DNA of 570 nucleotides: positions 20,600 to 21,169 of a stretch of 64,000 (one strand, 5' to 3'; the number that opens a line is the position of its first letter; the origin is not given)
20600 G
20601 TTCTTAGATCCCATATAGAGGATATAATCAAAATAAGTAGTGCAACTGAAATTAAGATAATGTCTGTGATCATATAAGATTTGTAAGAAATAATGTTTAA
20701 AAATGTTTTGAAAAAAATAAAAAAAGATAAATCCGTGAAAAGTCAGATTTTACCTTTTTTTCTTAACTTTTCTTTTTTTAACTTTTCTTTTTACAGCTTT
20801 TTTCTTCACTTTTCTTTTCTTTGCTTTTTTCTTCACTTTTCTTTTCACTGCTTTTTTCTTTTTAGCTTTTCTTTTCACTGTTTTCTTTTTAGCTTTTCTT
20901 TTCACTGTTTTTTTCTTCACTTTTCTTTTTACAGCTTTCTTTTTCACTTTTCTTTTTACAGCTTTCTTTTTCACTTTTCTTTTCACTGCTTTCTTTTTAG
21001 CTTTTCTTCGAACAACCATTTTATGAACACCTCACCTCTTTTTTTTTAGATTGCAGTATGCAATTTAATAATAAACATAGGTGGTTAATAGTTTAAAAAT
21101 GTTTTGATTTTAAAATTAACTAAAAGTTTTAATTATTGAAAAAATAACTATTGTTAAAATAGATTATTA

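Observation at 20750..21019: Stand-alone Lys-rich tandem-repeat gene built from the same motif as the ribosomal S3 C-terminal tail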

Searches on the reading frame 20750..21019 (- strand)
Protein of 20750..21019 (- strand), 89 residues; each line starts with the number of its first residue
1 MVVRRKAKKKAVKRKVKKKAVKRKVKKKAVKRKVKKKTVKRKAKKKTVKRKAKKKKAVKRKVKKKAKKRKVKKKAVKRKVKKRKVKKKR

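Call 7: find_encoding_contigs(protein=window:20750-21019:-, flank=10000, max_places=10)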
Protein window:20750-21019:- (89 aa): 19 contigs read that carry it; 9 places shown.
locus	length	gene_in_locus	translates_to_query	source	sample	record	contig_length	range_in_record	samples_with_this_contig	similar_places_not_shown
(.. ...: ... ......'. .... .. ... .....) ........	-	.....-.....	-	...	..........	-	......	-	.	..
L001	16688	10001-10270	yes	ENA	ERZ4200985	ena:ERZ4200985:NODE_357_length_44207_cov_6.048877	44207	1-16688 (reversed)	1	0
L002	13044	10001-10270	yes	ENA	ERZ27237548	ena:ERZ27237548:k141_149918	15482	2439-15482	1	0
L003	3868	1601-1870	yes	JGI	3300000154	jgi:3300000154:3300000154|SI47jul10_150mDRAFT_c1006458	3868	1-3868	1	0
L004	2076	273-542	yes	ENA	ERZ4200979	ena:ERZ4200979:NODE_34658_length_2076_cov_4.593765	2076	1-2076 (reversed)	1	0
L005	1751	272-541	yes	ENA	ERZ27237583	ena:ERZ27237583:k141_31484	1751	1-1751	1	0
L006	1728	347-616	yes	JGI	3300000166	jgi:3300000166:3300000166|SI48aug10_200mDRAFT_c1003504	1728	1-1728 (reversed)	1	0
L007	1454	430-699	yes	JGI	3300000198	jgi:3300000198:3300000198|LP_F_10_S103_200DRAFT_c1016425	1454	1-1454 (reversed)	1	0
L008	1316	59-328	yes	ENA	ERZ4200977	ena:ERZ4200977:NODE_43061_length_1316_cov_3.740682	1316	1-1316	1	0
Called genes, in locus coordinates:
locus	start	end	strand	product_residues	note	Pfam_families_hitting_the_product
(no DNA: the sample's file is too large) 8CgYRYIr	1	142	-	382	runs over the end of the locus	PF02881:SRP54_N, PF13604:AAA_30 (faint), PF00448:SRP54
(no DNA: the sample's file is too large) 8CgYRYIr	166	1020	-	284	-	PF01142:TruD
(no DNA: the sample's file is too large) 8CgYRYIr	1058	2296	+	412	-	PF01676:Metalloenzyme, PF10143:PhosphMutase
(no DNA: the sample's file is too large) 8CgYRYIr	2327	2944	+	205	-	PF22090:Gins51_C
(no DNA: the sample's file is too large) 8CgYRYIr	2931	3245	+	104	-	PF00935:Ribosomal_L44 (weak)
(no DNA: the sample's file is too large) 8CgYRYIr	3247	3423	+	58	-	PF01667:Ribosomal_S27e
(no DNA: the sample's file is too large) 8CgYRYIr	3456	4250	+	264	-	PF00575:S1, PF07541:EIF_2_alpha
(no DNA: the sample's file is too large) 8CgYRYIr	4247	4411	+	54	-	PF04135:Nop10p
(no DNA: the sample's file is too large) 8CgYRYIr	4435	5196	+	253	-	PF09754:PAC2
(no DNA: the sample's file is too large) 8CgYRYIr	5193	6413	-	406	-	PF27218:MJ0043_C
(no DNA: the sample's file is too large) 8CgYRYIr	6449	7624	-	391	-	-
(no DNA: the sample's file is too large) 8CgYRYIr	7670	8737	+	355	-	PF26356:Pelota_N, PF03464:eRF1_2, PF03465:eRF1_3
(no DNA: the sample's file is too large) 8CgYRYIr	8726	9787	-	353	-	PF01494:FAD_binding_3 (faint), PF03486:HI0933_like (faint), PF13450:NAD_binding_8 (weak)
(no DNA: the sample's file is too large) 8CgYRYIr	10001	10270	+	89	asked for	-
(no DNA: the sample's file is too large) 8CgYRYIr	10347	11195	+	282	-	PF01478:Peptidase_A24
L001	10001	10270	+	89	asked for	-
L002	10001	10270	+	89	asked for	-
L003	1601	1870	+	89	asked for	-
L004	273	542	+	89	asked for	-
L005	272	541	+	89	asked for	-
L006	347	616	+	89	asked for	-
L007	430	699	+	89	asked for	-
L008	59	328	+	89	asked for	-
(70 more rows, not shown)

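Call 8: search_protein_families(library=pfam, proteins=[window:20753-21019:-], max_evalue=0.01)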
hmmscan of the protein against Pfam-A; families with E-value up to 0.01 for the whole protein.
window:20753-21019:- (89 aa): 0 families

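Call 10: find_homologous_proteins(query=window:20753-21019:-, max_evalue=0.001)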
Query window:20753-21019:-: 8000 candidates shared short words with the query, none scored E <= 0.001.

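Call 11: list_cluster_members(proteins=[window:20753-21019:-, window:21233-22291:+, window:19828-20673:-, window:50497-51282:+])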
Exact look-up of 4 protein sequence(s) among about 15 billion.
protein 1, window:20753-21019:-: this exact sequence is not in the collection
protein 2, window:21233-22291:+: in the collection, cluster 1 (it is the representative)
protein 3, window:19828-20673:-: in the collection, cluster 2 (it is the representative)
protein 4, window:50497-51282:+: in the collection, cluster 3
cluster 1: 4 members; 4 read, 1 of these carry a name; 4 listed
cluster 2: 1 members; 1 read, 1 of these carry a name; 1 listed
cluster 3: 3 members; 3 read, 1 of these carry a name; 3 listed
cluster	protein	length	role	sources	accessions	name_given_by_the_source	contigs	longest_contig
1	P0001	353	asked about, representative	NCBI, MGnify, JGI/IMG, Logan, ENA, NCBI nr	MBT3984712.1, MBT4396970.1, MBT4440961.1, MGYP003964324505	NAD(P)/FAD-dependent oxidoreductase [archaeon] | CR=1 FL=1 | digeranylgeranylglycerophospholipid reductase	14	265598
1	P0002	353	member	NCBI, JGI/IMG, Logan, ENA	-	-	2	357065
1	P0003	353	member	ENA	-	-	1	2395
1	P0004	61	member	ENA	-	-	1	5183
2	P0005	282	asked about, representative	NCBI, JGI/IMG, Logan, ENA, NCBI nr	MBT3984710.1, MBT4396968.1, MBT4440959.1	prepilin peptidase [archaeon] | Flp pilus assembly protein protease CpaA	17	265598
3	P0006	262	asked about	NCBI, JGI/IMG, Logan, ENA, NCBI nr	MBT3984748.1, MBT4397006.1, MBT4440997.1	30S ribosomal protein S3 [archaeon] | small subunit ribosomal protein S3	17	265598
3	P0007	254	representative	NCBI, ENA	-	-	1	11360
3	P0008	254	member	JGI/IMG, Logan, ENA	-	-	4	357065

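Call 12: find_encoding_contigs(protein=P0002, flank=6000, max_places=6)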
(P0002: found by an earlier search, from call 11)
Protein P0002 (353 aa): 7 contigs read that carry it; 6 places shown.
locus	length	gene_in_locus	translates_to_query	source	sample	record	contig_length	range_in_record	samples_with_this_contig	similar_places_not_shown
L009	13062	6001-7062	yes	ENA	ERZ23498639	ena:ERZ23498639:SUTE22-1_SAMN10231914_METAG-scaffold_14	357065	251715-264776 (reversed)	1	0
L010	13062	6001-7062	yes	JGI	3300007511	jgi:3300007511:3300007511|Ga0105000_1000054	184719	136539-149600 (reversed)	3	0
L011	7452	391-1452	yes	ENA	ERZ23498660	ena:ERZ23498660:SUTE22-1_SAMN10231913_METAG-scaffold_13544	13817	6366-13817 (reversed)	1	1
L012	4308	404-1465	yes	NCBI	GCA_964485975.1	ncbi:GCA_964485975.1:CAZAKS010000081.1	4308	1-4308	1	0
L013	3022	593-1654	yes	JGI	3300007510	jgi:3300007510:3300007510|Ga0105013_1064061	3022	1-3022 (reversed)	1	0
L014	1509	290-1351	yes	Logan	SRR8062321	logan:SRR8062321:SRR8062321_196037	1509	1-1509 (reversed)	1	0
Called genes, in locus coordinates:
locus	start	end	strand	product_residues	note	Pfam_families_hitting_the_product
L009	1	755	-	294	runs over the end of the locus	PF23619:Ig_VWA7 (faint)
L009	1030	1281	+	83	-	-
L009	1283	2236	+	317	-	PF14520:HHH_5, PF00154:RecA_N, PF08423:Rad51, PF06745:ATPase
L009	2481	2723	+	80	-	PF00736:EF1_GNE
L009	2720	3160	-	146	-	PF00293:NUDIX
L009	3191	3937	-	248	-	-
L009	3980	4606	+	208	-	PF11969:DcpS_C, PF01230:HIT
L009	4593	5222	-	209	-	-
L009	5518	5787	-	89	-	-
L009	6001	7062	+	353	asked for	PF01494:FAD_binding_3 (faint), PF03486:HI0933_like (faint)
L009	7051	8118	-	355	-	PF26356:Pelota_N, PF03464:eRF1_2, PF03465:eRF1_3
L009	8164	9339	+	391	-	-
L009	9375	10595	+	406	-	PF27218:MJ0043_C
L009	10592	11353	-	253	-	PF09754:PAC2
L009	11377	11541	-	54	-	PF04135:Nop10p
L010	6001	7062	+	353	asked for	PF01494:FAD_binding_3 (faint), PF03486:HI0933_like (faint)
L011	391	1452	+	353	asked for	PF01494:FAD_binding_3 (faint), PF03486:HI0933_like (faint)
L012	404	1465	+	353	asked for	PF01494:FAD_binding_3 (faint), PF03486:HI0933_like (faint)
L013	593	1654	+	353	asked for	PF01494:FAD_binding_3 (faint), PF03486:HI0933_like (faint)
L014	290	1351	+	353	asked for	PF01494:FAD_binding_3 (faint), PF03486:HI0933_like (faint)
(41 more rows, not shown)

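Call 16: find_related_loci(query=P0001, collection=genome_contigs, flank=5000)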
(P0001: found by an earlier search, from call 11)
Query P0001 (353 aa) in genome_contigs; peptide patterns used: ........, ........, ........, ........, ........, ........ (x = any residue, [..] = any of these).
118 stretches matched a pattern; 37 encode a relative of the query (tblastn E <= 1e-3); 37 distinct loci.
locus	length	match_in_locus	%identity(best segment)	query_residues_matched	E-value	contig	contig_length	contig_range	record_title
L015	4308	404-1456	95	1-351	0e+0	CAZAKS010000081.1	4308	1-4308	MAG TPA_asm: Candidatus Woesearchaeota archaeon isolate SRP077602_co6_375 genome assembly, contig: NODE_29922_length_430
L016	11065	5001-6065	51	1-348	2e-111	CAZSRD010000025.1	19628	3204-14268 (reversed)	MAG TPA_asm: uncultured Methanosarcinales archaeon isolate SRP178699_co1_479 genome assembly, contig: NODE_3352_length_1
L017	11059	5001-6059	42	1-352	6e-97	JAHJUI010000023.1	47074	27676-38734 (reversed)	MAG: Nanoarchaeota archaeon isolate OS_PC_MetaG.mb.99 OS_PC_MetaG.mb.99_k141_718043, whole genome shotgun sequence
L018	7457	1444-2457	46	1-334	4e-93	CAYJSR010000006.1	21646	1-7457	MAG TPA_asm: Candidatus Woesearchaeota archaeon isolate ERP125453_co1_330 genome assembly, contig: NODE_2294_length_2164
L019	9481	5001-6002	46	2-347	1e-88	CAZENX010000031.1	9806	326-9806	MAG TPA_asm: uncultured Methanosarcinales archaeon isolate binchicken_co178_239 genome assembly, contig: NODE_8322_lengt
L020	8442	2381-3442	43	1-347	5e-86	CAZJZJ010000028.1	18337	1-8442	MAG TPA_asm: uncultured Methanosarcinales archaeon isolate SRP077602_co6_417 genome assembly, contig: NODE_4884_length_1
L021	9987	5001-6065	42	1-352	1e-84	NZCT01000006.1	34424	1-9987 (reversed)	MAG: archaeon isolate ARS1176 MHASMcontig_648783, whole genome shotgun sequence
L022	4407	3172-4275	40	2-347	2e-84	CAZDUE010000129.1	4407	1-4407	MAG TPA_asm: uncultured Methanosarcinales archaeon isolate binchicken_co125_66 genome assembly, contig: NODE_39511_lengt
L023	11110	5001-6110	37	2-352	5e-76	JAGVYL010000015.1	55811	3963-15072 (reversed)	Candidatus Woesearchaeota archaeon isolate RIFOXYD1_FULL_39_9.8 rifoxyd1_full_scaffold_525, whole genome shotgun sequenc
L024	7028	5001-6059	37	1-347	1e-71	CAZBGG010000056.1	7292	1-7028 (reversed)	MAG TPA_asm: uncultured Methanosarcinales archaeon isolate binchicken_co32_266 genome assembly, contig: NODE_18323_lengt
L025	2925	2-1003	41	24-347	8e-72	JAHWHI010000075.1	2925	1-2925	MAG: Candidatus Woesearchaeota archaeon isolate FT6_98 k127_33896544, whole genome shotgun sequence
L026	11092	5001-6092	39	2-352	4e-70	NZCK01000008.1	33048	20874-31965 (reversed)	MAG: archaeon isolate ARS1203 MHASMcontig_131816, whole genome shotgun sequence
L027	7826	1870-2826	41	2-306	2e-61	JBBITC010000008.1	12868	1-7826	MAG: Candidatus Aenigmatarchaeota archaeon isolate STF170223_bin_388 NODE_1195_length_12868_cov_4.791696, whole genome s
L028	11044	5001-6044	37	1-347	4e-61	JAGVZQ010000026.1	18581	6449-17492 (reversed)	Candidatus Woesearchaeota archaeon isolate RIFCSPLOWO2_02_FULL_32_17 rifcsplowo2_02_scaffold_12764, whole genome shotgun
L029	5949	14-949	39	24-351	6e-61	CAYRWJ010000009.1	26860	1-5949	MAG TPA_asm: uncultured Methanosarcinales archaeon isolate SRP104257_co1_379 genome assembly, contig: NODE_855_length_26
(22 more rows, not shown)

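Call 29: search_protein_representatives(protein=window:20753-21019:-)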
Query: 89 residues. Proteins with E-value up to 0.001 (for the whole library): 5; up to 1e-10: 0; up to 1e-30: 0. The best 5 are listed.
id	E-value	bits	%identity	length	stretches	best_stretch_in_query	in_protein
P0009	1.8e-10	56.8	23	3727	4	11-87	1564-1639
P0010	1.1e-05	41.7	40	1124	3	10-86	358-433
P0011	4.0e-05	40.0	33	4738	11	4-82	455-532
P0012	4.1e-04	36.8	43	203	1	3-80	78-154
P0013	5.1e-04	36.5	29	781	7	9-82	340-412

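Call 31: find_homologous_proteins(query=window:20753-21019:-, max_evalue=10)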
Query window:20753-21019:- (89 aa): 3 proteins with E <= 10 among 8000 candidates.
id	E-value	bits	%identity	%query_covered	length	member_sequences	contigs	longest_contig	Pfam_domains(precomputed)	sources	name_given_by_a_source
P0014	1.1e+0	28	-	-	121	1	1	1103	-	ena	-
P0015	4.2e+0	26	-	-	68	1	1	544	-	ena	-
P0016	4.5e+0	26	-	-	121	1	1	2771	-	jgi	jgi:hypothetical protein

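Call 37: search_protein_families(library=ncbifam, proteins=[window:20753-21019:-], max_evalue=10)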
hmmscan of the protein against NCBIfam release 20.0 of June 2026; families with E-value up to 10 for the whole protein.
window:20753-21019:- (89 aa): 1 family
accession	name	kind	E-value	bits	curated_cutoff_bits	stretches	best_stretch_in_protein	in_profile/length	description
NF005715.0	PRK07530.1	equivalog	6.4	6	420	1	9-67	48-106/292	3-hydroxybutyryl-CoA dehydrogenase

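Call 38: search_protein_families(library=pfam, proteins=[window:20753-21019:-], max_evalue=10)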
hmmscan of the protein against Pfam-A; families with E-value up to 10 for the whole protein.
window:20753-21019:- (89 aa): 0 families

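Call 53: predict_structure(protein=window:20753-21019:-)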
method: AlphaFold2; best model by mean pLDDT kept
length: 89 residues; sequences in the alignment: 1
mean_pLDDT: 94.8   pTM: 0.48
mean pLDDT of the five models: 94.8, 93.8, 93.1, 92.6, 84.2
residues with pLDDT >= 90: 85; 70-90: 4; 50-70: 0; < 50: 0
segments of 3 or more residues with pLDDT < 50: none
pLDDT, mean of each block of 10 residues (from residue 1): 90 95 96 96 96 96 96 96 93
secondary structure, 60 per line:
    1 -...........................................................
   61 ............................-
elements in order: H2-88
